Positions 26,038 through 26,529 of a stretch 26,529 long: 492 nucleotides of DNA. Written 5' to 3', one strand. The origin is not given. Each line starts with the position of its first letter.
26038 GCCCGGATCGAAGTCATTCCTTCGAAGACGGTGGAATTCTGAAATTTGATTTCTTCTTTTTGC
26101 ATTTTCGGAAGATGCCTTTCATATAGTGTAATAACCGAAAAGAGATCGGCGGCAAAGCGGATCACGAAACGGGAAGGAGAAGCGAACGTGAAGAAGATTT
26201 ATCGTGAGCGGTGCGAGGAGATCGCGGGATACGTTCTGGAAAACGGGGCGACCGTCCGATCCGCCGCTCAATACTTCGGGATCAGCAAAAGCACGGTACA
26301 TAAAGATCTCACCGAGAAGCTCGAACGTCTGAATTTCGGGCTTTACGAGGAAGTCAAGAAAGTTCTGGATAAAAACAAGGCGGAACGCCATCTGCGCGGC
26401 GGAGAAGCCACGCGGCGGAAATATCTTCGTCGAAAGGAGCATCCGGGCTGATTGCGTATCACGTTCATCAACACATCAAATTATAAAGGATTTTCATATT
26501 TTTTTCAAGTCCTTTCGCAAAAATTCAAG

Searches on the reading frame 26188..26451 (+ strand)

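Call 86: search_protein_families(library=ncbifam, proteins=[window:26188-26451:+], max_evalue=0.001)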
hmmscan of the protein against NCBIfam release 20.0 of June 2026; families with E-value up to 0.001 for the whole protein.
window:26188-26451:+ (87 aa): 1 family
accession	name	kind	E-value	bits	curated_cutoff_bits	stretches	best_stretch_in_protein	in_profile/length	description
TIGR02844.1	spore_III_D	equivalog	1.1e-32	112.2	111.5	1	6-80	5-79/80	sporulation transcriptional regulator SpoIIID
